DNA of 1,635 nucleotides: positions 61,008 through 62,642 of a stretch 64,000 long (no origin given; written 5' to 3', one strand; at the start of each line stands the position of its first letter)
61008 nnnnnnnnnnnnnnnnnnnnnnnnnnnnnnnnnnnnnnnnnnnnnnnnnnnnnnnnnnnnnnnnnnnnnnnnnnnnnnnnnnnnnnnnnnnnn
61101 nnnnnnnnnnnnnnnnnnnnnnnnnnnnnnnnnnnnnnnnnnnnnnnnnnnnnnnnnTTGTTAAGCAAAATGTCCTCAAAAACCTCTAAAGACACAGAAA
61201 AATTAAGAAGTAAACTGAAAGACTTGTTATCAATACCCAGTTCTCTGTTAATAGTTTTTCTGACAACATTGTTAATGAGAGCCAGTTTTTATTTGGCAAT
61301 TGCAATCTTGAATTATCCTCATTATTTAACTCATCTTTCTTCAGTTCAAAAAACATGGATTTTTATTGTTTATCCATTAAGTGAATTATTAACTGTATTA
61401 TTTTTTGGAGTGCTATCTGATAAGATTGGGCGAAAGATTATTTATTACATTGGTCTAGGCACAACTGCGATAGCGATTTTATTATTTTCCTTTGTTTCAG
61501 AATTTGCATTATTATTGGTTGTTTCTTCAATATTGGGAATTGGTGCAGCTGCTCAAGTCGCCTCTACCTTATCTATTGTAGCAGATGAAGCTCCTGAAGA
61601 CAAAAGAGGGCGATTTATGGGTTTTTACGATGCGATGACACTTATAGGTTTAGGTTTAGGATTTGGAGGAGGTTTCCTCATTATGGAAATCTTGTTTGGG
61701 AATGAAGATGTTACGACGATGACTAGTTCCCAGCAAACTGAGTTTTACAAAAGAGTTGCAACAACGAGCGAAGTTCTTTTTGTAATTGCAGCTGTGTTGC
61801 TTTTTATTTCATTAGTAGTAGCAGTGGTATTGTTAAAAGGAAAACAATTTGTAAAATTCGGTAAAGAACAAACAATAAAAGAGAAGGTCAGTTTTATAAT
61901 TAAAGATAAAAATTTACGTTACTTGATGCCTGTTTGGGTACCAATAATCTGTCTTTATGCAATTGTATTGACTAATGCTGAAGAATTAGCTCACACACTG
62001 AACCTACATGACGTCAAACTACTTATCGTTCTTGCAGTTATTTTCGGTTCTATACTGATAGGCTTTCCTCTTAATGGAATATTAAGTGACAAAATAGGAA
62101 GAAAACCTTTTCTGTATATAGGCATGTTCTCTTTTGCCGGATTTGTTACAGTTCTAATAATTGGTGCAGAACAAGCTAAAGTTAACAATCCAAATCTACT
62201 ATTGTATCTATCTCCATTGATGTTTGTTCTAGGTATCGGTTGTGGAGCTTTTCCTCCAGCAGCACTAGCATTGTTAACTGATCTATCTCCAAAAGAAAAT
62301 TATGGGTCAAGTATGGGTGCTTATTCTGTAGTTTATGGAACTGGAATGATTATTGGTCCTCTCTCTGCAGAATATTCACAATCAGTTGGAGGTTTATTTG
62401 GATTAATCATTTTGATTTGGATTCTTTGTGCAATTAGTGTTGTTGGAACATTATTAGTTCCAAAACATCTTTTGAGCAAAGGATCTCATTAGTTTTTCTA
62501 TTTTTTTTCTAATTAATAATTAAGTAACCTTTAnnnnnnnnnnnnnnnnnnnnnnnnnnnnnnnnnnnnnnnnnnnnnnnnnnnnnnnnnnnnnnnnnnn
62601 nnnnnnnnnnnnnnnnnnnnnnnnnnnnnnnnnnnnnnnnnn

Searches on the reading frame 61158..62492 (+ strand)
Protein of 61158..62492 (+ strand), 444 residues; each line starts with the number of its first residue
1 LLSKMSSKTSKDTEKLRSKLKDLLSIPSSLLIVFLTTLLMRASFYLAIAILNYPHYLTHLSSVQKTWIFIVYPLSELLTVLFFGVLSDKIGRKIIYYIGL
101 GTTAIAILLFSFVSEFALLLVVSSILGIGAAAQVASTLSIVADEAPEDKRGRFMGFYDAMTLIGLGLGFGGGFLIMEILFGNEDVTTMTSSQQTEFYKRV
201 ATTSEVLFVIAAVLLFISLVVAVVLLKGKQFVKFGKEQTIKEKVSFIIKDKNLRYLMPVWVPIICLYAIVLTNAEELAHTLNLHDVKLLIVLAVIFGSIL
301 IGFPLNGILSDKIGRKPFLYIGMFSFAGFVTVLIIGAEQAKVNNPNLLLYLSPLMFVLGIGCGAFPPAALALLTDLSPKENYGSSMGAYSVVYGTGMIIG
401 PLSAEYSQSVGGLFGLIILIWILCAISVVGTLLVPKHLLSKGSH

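Call 19: search_protein_families(library=pfam, proteins=[window:61158-62492:+], max_evalue=0.001)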
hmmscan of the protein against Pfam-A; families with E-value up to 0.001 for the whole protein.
window:61158-62492:+ (444 aa): 5 families
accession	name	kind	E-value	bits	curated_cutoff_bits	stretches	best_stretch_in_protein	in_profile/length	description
PF07690.21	MFS_1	-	1.4e-45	156.2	33.4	2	33-269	1-211/347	Major Facilitator Superfamily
PF00083.30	Sugar_tr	-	4.9e-13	49.2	22.3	2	53-333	31-334/452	Sugar (and other) transporter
PF03209.21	PUCC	-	1.2e-06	28.3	21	1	7-227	187-398/401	PUCC protein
PF13347.12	MFS_2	-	1.8e-06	27.2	27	1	9-217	206-415/427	MFS/sugar transport protein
PF03137.26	OATP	-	0.00055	18.8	25.8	1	117-190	134-207/545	Organic Anion Transporter Polypeptide (OATP) family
